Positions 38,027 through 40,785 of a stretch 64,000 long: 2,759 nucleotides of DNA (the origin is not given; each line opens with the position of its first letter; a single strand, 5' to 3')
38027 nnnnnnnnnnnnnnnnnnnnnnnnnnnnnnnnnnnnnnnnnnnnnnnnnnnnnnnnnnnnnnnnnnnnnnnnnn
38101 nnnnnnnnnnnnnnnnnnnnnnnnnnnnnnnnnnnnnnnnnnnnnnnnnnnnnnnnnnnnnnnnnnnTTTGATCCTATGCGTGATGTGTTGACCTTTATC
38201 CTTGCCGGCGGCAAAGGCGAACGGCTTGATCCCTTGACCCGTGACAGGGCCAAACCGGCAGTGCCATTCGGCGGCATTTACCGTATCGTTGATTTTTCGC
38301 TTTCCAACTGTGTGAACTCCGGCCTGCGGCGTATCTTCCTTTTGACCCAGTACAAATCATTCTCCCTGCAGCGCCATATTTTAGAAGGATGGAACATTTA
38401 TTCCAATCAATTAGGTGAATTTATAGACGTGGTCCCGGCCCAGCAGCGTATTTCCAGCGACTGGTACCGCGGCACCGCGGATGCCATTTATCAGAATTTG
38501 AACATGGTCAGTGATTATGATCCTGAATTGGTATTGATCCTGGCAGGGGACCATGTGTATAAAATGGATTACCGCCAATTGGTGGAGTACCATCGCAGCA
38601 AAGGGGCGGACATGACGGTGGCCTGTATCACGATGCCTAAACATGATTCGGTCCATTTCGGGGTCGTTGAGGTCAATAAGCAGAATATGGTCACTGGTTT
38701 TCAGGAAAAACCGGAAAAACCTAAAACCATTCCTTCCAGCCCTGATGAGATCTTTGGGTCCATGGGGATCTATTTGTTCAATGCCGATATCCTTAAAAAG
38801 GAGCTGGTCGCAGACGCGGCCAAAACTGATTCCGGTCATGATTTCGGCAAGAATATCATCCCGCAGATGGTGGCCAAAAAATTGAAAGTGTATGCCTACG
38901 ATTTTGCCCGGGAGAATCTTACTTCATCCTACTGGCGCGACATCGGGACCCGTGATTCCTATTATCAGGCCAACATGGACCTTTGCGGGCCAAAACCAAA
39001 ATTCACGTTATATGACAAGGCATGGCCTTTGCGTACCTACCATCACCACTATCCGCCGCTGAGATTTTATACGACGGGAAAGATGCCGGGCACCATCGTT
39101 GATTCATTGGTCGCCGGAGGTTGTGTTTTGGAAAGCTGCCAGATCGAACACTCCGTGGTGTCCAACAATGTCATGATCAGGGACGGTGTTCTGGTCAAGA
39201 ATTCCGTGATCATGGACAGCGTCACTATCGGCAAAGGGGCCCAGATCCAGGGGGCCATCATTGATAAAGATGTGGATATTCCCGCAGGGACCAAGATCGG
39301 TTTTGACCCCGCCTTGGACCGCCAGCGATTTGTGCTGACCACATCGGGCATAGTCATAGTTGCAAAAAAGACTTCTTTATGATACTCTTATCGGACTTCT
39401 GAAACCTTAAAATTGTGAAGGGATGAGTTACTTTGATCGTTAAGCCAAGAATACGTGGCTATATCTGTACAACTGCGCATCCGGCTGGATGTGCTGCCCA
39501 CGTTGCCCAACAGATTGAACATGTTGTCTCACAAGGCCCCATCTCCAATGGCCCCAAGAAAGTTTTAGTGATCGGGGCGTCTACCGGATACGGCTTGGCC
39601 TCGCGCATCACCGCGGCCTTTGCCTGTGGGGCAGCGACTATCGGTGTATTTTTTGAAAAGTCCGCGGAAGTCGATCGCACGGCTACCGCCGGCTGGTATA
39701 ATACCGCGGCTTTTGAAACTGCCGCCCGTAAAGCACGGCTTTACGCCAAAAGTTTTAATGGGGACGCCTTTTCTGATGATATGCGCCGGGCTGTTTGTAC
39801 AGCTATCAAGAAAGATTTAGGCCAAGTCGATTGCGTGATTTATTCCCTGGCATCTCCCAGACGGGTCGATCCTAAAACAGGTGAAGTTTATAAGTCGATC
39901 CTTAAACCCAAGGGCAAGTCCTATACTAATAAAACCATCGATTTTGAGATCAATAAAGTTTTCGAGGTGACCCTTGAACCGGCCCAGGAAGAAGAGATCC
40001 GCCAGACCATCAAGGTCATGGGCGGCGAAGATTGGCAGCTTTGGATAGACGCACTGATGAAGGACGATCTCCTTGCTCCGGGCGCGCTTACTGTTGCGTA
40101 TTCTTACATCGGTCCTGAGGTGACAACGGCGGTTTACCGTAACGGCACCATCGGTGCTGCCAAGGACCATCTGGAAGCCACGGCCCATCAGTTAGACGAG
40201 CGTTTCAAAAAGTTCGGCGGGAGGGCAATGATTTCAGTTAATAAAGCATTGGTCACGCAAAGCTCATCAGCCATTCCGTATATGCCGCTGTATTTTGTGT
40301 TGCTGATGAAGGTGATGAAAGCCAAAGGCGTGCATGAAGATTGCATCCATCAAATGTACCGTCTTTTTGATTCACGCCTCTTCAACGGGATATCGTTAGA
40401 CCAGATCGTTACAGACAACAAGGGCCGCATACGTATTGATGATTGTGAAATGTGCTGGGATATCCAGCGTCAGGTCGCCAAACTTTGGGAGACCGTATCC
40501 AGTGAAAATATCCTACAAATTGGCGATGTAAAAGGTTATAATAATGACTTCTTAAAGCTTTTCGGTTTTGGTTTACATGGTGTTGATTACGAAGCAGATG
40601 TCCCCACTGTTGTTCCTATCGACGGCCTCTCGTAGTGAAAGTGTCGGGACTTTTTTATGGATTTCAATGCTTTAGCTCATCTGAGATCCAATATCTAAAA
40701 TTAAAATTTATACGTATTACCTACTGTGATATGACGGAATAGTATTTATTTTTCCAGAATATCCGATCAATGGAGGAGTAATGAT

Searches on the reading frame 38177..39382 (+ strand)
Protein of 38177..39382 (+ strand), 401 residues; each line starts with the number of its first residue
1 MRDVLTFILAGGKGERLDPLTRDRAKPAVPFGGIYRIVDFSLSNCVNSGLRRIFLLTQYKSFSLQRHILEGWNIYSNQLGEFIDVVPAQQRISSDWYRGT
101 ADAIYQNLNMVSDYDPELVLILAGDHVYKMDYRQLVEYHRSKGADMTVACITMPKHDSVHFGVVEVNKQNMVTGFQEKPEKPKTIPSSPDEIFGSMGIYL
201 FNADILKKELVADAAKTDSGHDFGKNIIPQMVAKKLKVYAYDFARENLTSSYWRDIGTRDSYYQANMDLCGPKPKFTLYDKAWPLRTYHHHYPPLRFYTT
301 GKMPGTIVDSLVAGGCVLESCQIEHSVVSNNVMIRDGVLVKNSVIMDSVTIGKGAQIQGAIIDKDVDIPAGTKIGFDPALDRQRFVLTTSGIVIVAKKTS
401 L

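Call 24: search_protein_families(library=pfam, proteins=[window:38177-39382:+], max_evalue=0.001)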
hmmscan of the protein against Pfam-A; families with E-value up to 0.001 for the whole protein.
window:38177-39382:+ (401 aa): 6 families
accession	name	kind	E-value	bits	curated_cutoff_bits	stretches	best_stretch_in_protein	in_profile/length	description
PF00483.29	NTP_transferase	-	5.3e-66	223.1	21.2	1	7-269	3-242/245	Nucleotidyl transferase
PF24894.1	Hexapep_GlmU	-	2.9e-30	104.9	23.3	1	293-395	1-104/104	GlmU-like, C-terminal hexapeptide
PF25247.1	LbH_GLGC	-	7.4e-12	45.8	27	2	306-348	12-54/135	GLGC left-handed parallel beta-helix domain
PF25084.1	LbH_EIF2B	-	2.9e-11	43.7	54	1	315-375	28-88/105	EIF2B subunit epsilon LbH domain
PF12804.13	NTP_transf_3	-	8.9e-07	29.7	27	1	7-150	2-122/160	MobA-like NTP transferase domain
PF00132.30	Hexapep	-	0.00056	19.9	27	0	342-375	1-35/36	Bacterial transferase hexapeptide (six repeats)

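Call 82: search_protein_families(library=ncbifam, proteins=[window:38177-39382:+], max_evalue=1e-10)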
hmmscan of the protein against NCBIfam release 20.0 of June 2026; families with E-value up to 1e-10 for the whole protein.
window:38177-39382:+ (401 aa): 11 families
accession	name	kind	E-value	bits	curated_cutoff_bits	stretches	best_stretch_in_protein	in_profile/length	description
NF001947.0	PRK00725.1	subfamily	2.4e-163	543.8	470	1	2-398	15-417/426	glucose-1-phosphate adenylyltransferase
NF002023.0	PRK00844.1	subfamily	3.6e-160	533.3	458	1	2-399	5-406/408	glucose-1-phosphate adenylyltransferase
TIGR02091.1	glgC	equivalog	2.1e-145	484.4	424.9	1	4-375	1-363/364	glucose-1-phosphate adenylyltransferase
NF003670.0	PRK05293.1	equivalog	2.4e-117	392.1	470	1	2-381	3-365/382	glucose-1-phosphate adenylyltransferase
NF002772.0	PRK02862.1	equivalog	4e-102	342.1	537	1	1-347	1-346/429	glucose-1-phosphate adenylyltransferase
TIGR02092.1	glgD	equivalog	2.8e-51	174.7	236.6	1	13-374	12-354/370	glucose-1-phosphate adenylyltransferase subunit GlgD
NF052502.1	man1P_GTase_Rv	exception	8.4e-34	117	440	1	7-372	4-328/352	mannose-1-phosphate guanylyltransferase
TIGR03992.1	Arch_glmU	subfamily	5.5e-26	91.3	292.1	1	6-214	3-179/393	bifunctional sugar-1-phosphate nucleotidylyltransferase/acetyltransferase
TIGR01208.1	rmlA_long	equivalog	6.8e-17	61.4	320.25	1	7-373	3-336/353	glucose-1-phosphate thymidylyltransferase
NF041173.1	Sug_nt_acttase_Thmprot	equivalog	1.7e-15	56.9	600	0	7-257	4-215/405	bifunctional sugar-1-phosphate nucleotidylyltransferase/acetyltransferase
NF041313.1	UDPGP_AglF_Halo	equivalog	1.6e-13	50.6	400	1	7-184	4-164/234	UTP--glucose-1-phosphate uridylyltransferase AglF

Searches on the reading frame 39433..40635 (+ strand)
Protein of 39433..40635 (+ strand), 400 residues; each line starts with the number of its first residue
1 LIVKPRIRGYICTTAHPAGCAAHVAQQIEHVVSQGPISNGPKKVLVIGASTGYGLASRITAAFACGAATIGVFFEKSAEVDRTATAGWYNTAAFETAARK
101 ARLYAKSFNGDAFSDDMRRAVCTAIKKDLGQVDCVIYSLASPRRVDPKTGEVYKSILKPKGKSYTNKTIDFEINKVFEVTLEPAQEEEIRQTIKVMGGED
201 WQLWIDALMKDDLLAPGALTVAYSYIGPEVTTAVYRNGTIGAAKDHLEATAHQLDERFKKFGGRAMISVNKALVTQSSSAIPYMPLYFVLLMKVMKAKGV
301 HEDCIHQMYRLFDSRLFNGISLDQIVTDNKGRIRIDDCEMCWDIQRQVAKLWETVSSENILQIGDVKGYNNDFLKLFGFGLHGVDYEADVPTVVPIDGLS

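Call 82: search_protein_families(library=ncbifam, proteins=[window:39433-40635:+], max_evalue=1e-10)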
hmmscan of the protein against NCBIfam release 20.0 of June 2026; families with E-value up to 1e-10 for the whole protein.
window:39433-40635:+ (400 aa): 2 families
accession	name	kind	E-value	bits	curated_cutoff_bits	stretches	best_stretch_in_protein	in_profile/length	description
NF043048.1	EnoyACPredFabV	equivalog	1.3e-181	603.7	400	1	1-397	1-393/395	enoyl-ACP reductase FabV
NF010177.0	PRK13656.1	subfamily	8.1e-180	597.7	403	1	1-397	1-395/398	enoyl-[acyl-carrier-protein] reductase FabV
